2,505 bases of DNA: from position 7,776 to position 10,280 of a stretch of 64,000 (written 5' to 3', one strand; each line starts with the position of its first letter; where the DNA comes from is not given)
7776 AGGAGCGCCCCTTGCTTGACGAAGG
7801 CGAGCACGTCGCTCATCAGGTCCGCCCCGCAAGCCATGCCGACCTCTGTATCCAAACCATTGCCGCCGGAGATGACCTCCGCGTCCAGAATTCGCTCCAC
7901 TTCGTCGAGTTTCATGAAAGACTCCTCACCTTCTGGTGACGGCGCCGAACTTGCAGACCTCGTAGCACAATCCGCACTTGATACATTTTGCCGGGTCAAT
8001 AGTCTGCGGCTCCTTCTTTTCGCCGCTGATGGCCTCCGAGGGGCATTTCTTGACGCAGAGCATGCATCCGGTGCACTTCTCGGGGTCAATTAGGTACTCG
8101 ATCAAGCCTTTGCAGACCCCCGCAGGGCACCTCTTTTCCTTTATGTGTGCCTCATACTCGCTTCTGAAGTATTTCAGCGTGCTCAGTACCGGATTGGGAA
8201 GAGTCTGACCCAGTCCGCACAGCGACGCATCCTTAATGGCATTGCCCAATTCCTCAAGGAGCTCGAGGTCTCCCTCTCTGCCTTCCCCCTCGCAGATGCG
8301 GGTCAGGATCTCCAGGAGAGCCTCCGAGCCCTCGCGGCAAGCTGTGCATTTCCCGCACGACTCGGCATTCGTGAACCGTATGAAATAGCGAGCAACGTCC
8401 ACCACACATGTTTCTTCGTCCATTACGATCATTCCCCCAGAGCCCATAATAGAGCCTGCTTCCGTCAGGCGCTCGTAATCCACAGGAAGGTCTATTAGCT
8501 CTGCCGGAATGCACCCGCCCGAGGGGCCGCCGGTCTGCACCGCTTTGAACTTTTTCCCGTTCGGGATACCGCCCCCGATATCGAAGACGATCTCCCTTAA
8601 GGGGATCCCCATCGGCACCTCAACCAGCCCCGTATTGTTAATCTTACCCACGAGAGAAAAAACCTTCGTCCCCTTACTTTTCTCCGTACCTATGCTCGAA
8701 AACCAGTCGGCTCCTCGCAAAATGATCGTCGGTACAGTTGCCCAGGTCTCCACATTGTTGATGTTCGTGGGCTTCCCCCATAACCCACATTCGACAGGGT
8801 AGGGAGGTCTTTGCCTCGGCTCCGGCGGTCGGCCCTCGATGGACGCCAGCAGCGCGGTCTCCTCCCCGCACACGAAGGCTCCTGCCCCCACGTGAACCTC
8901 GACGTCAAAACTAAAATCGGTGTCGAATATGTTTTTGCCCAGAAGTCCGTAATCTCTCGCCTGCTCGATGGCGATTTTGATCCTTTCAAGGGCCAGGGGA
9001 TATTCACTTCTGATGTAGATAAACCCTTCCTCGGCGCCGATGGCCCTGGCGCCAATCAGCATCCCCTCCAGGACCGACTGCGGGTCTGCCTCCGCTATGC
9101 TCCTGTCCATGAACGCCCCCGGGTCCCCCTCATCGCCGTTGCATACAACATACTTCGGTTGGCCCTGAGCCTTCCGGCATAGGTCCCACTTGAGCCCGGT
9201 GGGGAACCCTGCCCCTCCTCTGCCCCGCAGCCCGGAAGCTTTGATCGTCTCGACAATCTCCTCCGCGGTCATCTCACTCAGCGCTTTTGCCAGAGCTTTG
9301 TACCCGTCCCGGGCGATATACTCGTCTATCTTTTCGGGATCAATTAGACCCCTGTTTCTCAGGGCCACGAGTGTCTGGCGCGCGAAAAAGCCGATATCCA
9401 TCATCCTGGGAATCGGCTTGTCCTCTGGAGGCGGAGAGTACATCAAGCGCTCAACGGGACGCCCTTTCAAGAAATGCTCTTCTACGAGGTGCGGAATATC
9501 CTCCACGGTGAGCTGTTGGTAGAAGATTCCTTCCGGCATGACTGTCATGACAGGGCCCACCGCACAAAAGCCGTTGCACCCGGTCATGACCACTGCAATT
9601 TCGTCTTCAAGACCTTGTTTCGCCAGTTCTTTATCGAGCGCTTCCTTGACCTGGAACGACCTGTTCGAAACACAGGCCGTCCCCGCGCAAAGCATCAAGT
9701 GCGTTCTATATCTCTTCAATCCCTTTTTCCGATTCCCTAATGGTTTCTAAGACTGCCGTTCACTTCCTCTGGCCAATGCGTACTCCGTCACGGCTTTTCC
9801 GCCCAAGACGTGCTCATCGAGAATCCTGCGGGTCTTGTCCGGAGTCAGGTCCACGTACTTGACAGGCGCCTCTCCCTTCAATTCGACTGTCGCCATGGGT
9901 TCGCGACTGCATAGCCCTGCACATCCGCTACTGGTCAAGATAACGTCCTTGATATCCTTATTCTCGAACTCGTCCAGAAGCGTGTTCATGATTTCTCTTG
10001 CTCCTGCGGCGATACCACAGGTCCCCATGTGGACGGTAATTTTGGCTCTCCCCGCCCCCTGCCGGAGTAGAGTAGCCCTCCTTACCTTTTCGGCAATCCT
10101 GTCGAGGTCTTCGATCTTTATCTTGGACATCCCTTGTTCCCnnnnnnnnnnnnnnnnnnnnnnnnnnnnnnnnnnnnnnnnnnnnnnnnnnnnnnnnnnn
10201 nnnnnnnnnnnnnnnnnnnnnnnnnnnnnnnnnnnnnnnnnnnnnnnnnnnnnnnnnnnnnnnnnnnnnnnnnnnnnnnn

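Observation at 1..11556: Second, divergent MvhDGA + giant HdrA locus fused into one operon with a NuoE/NuoF-like NAD(P)H module and a five-gene sensory/regulatory cassette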

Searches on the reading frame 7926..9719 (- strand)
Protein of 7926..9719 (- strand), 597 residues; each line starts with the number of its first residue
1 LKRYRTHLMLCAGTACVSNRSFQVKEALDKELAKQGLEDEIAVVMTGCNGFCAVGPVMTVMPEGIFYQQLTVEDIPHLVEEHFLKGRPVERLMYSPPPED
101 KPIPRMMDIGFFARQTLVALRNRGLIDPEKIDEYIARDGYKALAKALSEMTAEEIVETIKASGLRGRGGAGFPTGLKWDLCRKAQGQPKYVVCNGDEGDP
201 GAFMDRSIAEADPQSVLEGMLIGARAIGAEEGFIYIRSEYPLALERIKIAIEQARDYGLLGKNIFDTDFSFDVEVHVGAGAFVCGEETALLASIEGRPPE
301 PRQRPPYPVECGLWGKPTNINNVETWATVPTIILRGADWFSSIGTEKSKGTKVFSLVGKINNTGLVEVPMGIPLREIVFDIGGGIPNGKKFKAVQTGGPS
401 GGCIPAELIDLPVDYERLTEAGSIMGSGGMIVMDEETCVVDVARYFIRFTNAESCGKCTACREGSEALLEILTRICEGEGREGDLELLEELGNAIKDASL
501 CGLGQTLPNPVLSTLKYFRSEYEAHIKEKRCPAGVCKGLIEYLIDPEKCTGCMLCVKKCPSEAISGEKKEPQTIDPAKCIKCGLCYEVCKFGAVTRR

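Call 6: search_protein_families(library=pfam, proteins=[window:7926-9719:-], max_evalue=0.01)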
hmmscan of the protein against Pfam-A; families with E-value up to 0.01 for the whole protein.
window:7926-9719:- (597 aa): 14 families
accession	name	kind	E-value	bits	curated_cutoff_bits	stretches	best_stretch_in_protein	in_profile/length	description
PF01512.22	Complex1_51K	-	3e-47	160.7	31.2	1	159-330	1-149/150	Nuo51 FMN-binding domain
PF10589.14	NADH_4Fe-4S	-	1.8e-33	114.7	23.5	1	441-525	1-85/85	NADH-ubiquinone oxidoreductase-F iron-sulfur binding region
PF00037.32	Fer4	-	3.8e-13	49.1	21.1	2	543-565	2-24/24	4Fe-4S binding domain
PF12797.12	Fer4_2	-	2.1e-10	40.3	24.5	2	543-561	4-22/22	4Fe-4S binding domain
PF12837.12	Fer4_6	-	1e-09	38.3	25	2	544-564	4-24/24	4Fe-4S binding domain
PF13237.11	Fer4_10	-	3.2e-09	37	25.5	1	543-589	3-52/53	4Fe-4S dicluster domain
PF14697.11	Fer4_21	-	4e-08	33.7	35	1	544-590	3-52/59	4Fe-4S dicluster domain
PF12838.12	Fer4_7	-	4.1e-08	34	27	1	548-593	1-52/52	4Fe-4S dicluster domain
PF13187.11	Fer4_9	-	1.3e-07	32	27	1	548-592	1-50/52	4Fe-4S dicluster domain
PF01257.25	2Fe-2S_thioredx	-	3.6e-07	30.6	24.8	1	5-81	65-143/145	Thioredoxin-like [2Fe-2S] ferredoxin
PF12800.12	Fer4_4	-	0.00011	22.7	24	1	546-560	1-15/17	4Fe-4S binding domain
PF10531.15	SLBB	-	0.00011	22.4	27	1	354-402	2-53/55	SLBB domain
PF13484.11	Fer4_16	-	0.0051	18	30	1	548-569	1-22/66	4Fe-4S double cluster binding domain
PF22461.2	SLBB_2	-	0.0086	16.6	27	0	353-399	2-49/79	SLBB domain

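Call 15: search_solved_structures(query=window:7926-9719:-, max_evalue=1e-30)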
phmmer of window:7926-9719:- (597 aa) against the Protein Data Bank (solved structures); distinct sequences matched with E-value up to 1e-30: 61 (the best 60 are shown).
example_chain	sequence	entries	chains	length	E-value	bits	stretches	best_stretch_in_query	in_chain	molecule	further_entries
7t2r_B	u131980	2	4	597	3.5e-266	887.9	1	3-595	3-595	NiFe hydrogenase subunit B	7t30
7q4v_B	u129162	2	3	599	1.9e-255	852.4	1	4-596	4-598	Iron hydrogenase HydB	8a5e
9bov_B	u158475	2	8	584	1.4e-234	783.5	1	20-595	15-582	NADH dehydrogenase (Quinone)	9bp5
8a6t_B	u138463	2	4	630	5.3e-228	761.8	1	4-595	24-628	Electron bifurcating hydrogenase subunit HydB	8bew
8oh5_B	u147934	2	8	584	3.8e-223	745.7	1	20-594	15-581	NAD-reducing hydrogenase subunit HoxF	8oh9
9n5u_B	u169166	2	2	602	7.5e-220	734.8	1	21-594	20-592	NfnB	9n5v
9mqx_B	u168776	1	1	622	1e-216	724.5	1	9-594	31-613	NADH:ubiquinone oxidoreductase, NADH-binding (51 kD) subunit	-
7q4w_B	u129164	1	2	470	2.5e-215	719.9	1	131-596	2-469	Iron hydrogenase HydB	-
7p5h_B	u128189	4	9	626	1.9e-208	697.2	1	7-594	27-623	Fe-hydrogenase, subunit beta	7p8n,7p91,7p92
2fug_1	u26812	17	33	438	1.1e-119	404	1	130-530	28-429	NADH-quinone oxidoreductase chain 1 | NADH-QUINONE OXIDOREDUCTASE SUBUNIT 1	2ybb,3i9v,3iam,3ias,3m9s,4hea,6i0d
6vw7_B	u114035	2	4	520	3.1e-115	389.3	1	25-522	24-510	NAD-dependent formate dehydrogenase beta subunit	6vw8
7awt_F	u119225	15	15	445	1e-109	371.1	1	127-536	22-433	NADH-quinone oxidoreductase subunit F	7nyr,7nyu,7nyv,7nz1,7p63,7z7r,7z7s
7p61_F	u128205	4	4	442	1.1e-109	370.9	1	127-532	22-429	NADH-quinone oxidoreductase subunit F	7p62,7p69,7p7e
9q8i_F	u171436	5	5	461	1.2e-109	370.9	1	126-536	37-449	NADH-quinone oxidoreductase subunit F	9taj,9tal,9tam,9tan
7p64_F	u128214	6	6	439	1.2e-109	370.8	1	127-532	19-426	NADH-quinone oxidoreductase subunit F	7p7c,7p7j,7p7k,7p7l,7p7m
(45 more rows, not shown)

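Call 45: search_protein_families(library=ncbifam, proteins=[window:7926-9719:-], max_evalue=0.001)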
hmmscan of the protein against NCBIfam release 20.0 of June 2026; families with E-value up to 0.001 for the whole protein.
window:7926-9719:- (597 aa): 45 families (the best 25 are shown)
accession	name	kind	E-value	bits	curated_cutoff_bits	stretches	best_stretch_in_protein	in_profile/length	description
TIGR01959.1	nuoF_fam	equivalog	3.7e-151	503.2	558.65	1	128-526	11-410/410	NADH-quinone oxidoreductase subunit NuoF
NF008436.0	PRK11278.1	equivalog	3.4e-120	402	749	1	121-538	17-438/448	NADH-quinone oxidoreductase subunit NuoF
NF010120.0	PRK13596.1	equivalog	4e-120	401.3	389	1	142-530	30-421/433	NADH-quinone oxidoreductase subunit NuoF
NF041612.1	fdxn_Clost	equivalog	2.3e-15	57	150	1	15-93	23-101/102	2Fe-2S ferredoxin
TIGR01945.1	rnfC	subfamily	7e-12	44.6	245.95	1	143-254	112-221/435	RnfABCDGE type electron transport complex subunit C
TIGR04481.1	PR_assoc_PrdC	equivalog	2.5e-11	43.1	490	1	149-399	69-283/425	proline reductase-associated electron transfer protein PrdC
NF003454.1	PRK05035.1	equivalog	1.6e-10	40.1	345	1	126-254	101-222/556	electron transport complex subunit RsxC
NF058577.1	FdxA_fam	equivalog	7.5e-10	38.8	65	1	547-593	7-52/52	4Fe-4S ferredoxin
NF041613.1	fdxn_Azotob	equivalog_domain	5.4e-09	36.3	195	1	15-89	23-97/107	2Fe-2S ferredoxin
TIGR01944.1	rnfB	subfamily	3.3e-08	33.3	68.7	1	543-593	109-159/190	RnfABCDGE type electron transport complex subunit B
TIGR04105.1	FeFe_hydrog_B1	subfamily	8.8e-08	31.2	450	1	547-595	111-160/462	monomeric [FeFe] hydrogenase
TIGR02700.1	flavo_MJ0208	hypoth_equivalog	8.9e-08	31.7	251.35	1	534-594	135-194/234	dihydromethanopterin reductase (acceptor)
NF043069.1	T4HPD_activ_SAM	equivalog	1.1e-07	31.5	425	1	543-592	47-95/299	trans-4-hydroxy-L-proline dehydratase activase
NF040864.1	HgcB_ferredoxin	equivalog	2e-07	30.8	99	1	544-595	11-62/93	mercury methylation ferredoxin HgcB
NF040770.1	hetero_SS_HdrA2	exception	3.1e-07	28.9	1100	1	543-596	573-625/777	CoB-CoM heterodisulfide reductase HdrA2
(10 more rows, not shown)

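Call 57: search_solved_structures(query=window:7926-9719:-, max_evalue=1e-250, show_alignments=1)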
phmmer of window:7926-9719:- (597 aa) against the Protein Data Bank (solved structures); distinct sequences matched with E-value up to 1e-250: 2.
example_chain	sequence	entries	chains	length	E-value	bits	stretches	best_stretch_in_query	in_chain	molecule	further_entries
7t2r_B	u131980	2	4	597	3.5e-266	887.9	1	3-595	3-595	NiFe hydrogenase subunit B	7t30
7q4v_B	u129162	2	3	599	1.9e-255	852.4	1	4-596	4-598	Iron hydrogenase HydB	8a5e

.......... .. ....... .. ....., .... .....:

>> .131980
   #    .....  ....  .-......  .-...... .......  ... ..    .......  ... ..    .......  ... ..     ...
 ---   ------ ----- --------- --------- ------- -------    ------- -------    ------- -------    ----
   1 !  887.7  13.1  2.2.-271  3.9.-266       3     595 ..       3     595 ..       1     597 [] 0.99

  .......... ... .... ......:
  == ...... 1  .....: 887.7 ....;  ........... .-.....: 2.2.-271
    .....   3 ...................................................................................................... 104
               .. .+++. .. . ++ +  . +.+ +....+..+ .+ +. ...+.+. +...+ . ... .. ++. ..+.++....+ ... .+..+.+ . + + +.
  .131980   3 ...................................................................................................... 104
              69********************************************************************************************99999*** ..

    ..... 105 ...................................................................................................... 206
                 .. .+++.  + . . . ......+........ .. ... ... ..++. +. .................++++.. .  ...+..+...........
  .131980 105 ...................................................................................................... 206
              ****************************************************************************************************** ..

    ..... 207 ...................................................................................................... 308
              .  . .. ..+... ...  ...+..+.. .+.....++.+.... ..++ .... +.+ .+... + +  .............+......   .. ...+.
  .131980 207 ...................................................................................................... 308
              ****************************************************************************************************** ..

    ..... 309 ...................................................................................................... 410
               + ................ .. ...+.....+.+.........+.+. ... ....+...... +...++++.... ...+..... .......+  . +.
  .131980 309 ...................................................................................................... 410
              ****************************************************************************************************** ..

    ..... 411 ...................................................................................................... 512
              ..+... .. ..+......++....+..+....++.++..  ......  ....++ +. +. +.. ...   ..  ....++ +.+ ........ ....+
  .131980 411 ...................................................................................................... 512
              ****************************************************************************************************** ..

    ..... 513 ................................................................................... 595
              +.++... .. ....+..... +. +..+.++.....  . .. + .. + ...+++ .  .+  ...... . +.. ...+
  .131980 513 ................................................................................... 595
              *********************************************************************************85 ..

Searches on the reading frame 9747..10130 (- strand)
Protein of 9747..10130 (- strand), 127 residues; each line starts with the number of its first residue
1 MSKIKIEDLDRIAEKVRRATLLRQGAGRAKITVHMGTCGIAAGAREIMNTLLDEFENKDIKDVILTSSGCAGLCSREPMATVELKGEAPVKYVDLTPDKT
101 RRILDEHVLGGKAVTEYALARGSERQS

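Call 6: search_protein_families(library=pfam, proteins=[window:9747-10130:-], max_evalue=0.01)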
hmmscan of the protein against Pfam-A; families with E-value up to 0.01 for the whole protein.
window:9747-10130:- (127 aa): 1 family
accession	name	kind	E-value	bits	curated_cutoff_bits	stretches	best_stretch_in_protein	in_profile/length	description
PF01257.25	2Fe-2S_thioredx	-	6.1e-06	26.6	24.8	1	23-106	60-143/145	Thioredoxin-like [2Fe-2S] ferredoxin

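Call 45: search_protein_families(library=ncbifam, proteins=[window:9747-10130:-], max_evalue=0.001)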
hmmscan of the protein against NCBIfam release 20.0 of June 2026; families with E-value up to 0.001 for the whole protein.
window:9747-10130:- (127 aa): 2 families
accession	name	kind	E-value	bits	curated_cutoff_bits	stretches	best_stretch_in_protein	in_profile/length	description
NF041612.1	fdxn_Clost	equivalog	2.4e-09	37.7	150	1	41-116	26-99/102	2Fe-2S ferredoxin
NF041613.1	fdxn_Azotob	equivalog_domain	0.0003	21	195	1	35-116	21-99/107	2Fe-2S ferredoxin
